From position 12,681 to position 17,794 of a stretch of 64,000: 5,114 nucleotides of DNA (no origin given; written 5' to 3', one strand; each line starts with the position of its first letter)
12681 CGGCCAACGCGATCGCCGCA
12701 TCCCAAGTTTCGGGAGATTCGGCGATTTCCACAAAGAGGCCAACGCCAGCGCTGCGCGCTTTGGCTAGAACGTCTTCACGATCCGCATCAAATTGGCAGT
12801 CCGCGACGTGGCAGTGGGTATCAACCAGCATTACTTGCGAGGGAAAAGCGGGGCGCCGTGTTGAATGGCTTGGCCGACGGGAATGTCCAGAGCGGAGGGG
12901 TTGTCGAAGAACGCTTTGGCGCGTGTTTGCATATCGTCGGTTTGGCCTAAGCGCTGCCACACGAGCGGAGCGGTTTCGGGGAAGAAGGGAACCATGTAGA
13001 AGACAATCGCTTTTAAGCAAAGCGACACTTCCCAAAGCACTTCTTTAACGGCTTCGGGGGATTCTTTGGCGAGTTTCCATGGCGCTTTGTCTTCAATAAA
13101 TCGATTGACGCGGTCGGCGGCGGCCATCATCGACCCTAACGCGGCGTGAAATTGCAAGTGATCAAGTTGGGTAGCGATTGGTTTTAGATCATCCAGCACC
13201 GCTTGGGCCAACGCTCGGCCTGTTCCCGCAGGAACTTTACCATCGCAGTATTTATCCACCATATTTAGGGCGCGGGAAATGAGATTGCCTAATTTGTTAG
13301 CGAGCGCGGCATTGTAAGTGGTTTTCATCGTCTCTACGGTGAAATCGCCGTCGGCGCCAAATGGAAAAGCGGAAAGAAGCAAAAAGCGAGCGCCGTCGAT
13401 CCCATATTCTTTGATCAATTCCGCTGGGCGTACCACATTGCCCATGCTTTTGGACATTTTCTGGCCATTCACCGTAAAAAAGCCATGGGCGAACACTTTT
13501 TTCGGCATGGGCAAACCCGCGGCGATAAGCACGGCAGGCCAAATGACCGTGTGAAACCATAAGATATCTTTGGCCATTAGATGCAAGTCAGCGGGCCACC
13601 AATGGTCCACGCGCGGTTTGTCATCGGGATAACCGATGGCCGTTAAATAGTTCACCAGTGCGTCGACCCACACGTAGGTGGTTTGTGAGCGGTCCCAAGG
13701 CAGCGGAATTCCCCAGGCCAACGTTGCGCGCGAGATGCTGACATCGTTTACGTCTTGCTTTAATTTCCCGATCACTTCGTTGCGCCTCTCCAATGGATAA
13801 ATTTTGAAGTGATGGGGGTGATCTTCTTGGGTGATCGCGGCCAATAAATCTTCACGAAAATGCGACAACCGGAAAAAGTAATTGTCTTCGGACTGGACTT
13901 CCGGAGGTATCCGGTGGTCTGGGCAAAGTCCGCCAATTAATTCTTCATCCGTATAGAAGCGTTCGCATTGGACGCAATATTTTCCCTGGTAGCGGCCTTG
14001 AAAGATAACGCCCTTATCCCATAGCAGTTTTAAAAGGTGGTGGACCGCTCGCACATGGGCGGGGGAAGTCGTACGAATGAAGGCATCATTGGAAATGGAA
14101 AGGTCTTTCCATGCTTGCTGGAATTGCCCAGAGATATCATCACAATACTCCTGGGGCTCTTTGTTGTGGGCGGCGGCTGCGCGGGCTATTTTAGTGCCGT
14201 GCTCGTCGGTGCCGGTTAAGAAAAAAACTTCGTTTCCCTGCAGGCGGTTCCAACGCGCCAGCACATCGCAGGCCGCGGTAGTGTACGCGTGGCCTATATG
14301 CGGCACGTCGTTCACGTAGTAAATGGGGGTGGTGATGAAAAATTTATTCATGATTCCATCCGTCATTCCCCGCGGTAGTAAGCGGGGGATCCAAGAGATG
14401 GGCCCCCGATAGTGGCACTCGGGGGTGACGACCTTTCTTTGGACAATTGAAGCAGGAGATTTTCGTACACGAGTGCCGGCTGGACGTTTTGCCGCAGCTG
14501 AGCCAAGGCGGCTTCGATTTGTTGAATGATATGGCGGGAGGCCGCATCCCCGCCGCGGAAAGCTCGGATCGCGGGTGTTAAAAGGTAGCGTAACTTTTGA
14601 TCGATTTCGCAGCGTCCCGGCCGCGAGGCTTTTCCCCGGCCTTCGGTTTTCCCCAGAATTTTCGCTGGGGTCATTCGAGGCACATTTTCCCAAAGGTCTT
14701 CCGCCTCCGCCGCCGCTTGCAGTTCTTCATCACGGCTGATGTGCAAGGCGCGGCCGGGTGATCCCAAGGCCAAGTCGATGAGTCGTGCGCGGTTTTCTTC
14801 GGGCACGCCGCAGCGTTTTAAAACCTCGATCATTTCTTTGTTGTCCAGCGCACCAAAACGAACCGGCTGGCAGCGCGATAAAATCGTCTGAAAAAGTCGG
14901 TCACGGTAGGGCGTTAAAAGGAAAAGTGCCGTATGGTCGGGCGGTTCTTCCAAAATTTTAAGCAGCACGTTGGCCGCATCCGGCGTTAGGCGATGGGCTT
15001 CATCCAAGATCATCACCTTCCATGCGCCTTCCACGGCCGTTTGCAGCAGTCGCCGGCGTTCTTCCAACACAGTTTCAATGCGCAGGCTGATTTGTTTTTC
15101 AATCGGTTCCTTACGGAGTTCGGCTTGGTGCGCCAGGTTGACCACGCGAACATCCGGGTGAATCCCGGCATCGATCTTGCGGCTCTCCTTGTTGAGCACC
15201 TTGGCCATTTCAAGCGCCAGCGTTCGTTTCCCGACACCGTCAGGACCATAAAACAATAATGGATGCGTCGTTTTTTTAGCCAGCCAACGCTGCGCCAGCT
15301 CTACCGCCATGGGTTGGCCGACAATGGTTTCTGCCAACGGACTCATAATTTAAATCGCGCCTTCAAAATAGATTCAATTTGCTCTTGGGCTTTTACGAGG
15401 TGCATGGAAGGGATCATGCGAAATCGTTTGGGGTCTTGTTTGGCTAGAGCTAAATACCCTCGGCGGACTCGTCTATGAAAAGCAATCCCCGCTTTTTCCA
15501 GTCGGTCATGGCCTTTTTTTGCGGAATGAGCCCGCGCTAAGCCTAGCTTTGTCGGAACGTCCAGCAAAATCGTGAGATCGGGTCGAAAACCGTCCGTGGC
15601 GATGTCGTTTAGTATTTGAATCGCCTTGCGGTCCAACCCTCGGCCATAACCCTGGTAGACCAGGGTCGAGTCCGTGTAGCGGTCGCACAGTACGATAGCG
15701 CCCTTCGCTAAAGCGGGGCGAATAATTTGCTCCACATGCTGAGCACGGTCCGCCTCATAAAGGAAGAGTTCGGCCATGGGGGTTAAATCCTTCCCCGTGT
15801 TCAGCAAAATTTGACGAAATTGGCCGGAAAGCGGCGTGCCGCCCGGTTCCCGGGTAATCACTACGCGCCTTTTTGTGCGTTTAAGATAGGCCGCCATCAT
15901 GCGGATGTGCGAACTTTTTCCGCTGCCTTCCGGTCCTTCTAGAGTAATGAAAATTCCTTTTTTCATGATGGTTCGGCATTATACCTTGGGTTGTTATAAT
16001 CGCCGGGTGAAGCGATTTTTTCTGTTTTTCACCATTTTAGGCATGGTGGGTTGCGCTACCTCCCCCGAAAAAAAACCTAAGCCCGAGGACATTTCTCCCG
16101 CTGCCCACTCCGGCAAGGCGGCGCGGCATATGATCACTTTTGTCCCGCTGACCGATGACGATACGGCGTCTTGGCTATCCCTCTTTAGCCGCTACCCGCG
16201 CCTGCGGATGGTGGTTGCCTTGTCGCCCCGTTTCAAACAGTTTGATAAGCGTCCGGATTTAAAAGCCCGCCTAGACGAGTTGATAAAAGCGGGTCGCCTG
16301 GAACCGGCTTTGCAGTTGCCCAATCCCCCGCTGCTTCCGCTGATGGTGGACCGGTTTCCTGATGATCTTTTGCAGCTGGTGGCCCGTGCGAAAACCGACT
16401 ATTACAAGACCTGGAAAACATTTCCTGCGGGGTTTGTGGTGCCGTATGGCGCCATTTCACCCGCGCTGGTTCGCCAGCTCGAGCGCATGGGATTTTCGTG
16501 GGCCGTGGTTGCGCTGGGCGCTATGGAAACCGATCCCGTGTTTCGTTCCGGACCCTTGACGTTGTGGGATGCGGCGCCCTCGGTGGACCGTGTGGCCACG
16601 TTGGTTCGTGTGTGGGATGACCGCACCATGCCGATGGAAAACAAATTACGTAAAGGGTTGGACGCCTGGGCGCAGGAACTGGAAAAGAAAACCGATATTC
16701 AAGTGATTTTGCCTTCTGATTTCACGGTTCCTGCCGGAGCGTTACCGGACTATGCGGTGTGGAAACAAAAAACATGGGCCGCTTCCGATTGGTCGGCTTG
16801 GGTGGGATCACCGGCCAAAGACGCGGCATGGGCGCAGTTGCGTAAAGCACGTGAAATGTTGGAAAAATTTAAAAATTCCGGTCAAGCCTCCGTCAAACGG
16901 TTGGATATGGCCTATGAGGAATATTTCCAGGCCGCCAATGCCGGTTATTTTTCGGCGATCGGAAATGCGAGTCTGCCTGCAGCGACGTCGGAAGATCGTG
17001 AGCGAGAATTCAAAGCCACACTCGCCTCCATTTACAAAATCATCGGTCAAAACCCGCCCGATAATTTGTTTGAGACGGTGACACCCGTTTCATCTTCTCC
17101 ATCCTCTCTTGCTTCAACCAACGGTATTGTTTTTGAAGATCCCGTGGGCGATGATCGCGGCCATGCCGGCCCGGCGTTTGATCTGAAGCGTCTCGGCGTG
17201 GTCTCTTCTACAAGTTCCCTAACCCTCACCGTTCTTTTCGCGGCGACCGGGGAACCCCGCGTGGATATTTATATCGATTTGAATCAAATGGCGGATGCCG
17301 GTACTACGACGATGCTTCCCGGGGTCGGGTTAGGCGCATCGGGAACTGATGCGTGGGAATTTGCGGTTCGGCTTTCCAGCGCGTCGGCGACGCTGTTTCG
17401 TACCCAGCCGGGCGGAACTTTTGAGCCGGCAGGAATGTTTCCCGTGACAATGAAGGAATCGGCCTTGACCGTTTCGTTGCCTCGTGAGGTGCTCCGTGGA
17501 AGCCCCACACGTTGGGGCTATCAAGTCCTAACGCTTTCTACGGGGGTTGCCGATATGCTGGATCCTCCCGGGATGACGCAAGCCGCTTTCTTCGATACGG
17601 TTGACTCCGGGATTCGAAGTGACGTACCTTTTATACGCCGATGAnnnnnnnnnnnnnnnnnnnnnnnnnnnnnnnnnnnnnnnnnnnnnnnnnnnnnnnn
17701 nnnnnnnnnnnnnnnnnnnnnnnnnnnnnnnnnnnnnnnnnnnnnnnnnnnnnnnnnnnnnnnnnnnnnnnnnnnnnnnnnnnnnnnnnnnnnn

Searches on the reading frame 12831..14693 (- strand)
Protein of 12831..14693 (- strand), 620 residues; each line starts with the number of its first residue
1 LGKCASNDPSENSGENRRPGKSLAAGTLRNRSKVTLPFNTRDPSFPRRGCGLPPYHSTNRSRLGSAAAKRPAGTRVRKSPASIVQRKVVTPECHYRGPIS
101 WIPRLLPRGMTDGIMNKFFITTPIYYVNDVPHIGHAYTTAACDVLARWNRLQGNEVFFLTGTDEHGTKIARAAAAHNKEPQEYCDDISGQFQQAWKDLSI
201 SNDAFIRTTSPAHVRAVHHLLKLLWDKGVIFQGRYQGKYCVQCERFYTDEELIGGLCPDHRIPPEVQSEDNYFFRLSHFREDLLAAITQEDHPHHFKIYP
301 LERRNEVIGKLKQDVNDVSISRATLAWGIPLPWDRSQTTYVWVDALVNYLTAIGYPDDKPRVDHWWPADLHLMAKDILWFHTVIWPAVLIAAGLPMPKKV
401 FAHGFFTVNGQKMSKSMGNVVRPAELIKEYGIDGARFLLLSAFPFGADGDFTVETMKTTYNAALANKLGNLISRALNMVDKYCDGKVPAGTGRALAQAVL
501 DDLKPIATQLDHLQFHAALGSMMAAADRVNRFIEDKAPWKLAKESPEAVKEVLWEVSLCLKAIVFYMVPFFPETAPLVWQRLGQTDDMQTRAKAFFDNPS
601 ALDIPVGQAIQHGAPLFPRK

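Call 50: search_protein_families(library=pfam, proteins=[window:12831-14693:-], max_evalue=0.00001)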
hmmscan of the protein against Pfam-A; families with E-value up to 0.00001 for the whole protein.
window:12831-14693:- (620 aa): 3 families
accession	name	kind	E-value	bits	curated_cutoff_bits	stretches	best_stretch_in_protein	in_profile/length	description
PF09334.17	tRNA-synt_1g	-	1.5e-102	343.7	20.1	2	264-475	176-390/391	tRNA synthetases class I (M)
PF00133.28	tRNA-synt_1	-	1e-32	113.9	22.7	2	115-333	22-245/414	tRNA synthetases class I (I, L, M and V)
PF01406.26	tRNA-synt_1e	-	3.4e-15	56.6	27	1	127-234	19-125/301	tRNA synthetases class I (C) catalytic domain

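Call 52: find_homologous_proteins(query=window:12834-14381:-, max_evalue=1e-50)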
Query window:12834-14381:- (516 aa): 7999 proteins with E <= 1e-50 among 8000 candidates; the best 120 are listed.
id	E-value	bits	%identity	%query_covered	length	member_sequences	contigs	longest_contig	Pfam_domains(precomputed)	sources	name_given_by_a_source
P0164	0.0e+0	1199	100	98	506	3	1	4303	PF09334.18,PF01406.26,PF00133.29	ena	-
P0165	2.1e-282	956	79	98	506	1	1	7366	PF09334.18,PF01406.26,PF00133.29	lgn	-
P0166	1.0e-278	944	76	98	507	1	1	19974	PF09334.18,PF01406.26,PF00133.29,PF19303.6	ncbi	-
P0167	2.3e-278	942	76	98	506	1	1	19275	PF09334.18,PF01406.26,PF00133.29,PF19303.6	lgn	-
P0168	1.3e-275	933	75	98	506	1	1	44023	PF09334.18,PF01406.26,PF00133.29,PF19303.6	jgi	-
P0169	1.8e-275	933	76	98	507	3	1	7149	PF09334.18,PF01406.26,PF00133.29,PF19303.6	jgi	jgi:methionyl-tRNA synthetase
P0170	4.7e-274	928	77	98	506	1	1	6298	PF09334.18,PF01406.26,PF00133.29,PF19303.6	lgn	-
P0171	1.0e-271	920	75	98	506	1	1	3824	PF09334.18,PF01406.26,PF08264.20,PF00133.29,PF19303.6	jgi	jgi:methionyl-tRNA synthetase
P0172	3.5e-271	919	75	98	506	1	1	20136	PF09334.18,PF01406.26,PF00133.29,PF19303.6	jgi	jgi:methionyl-tRNA synthetase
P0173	1.4e-270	917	75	98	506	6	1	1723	PF09334.18,PF01406.26,PF00133.29,PF19303.6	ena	-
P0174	2.6e-270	916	75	98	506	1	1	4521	PF09334.18,PF01406.26,PF00133.29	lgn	-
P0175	1.6e-269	913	75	98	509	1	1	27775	PF09334.18,PF01406.26,PF00133.29,PF19303.6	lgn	-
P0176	4.4e-269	912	74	98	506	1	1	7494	PF09334.18,PF01406.26,PF00133.29,PF19303.6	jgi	jgi:methionyl-tRNA synthetase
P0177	6.1e-269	911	73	98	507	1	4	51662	PF09334.18,PF01406.26,PF00133.29,PF19303.6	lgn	-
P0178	1.3e-268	910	74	98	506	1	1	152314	PF09334.18,PF01406.26,PF00133.29,PF19303.6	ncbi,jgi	ncbi:MAG: methionine--tRNA ligase [Elusimicrobiota bacterium]|jgi:methionyl-tRNA synthetase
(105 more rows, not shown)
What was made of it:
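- Bacterial origin: MetRS on the same window is closest to Elusimicrobiota and Endomicrobiales MAGs (call 52). MetRS in the same window is 74% identical to a protein named from an Elusimicrobiota MAG, and the further named hits at about 50-57% are Elusimicrobiota, Endomicrobiales and a few Chloroflexota (call 52).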

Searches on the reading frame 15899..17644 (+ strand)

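Call 8: search_protein_families(library=pfam, proteins=[window:15899-17644:+], max_evalue=0.00001)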
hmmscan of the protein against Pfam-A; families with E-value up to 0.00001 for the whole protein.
window:15899-17644:+ (581 aa): 1 family
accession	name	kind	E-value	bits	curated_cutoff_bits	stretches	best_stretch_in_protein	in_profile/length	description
PF09985.14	Glucodextran_C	-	7.1e-06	26.1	22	0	414-548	6-164/228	C-terminal binding-module, SLH-like, of glucodextranase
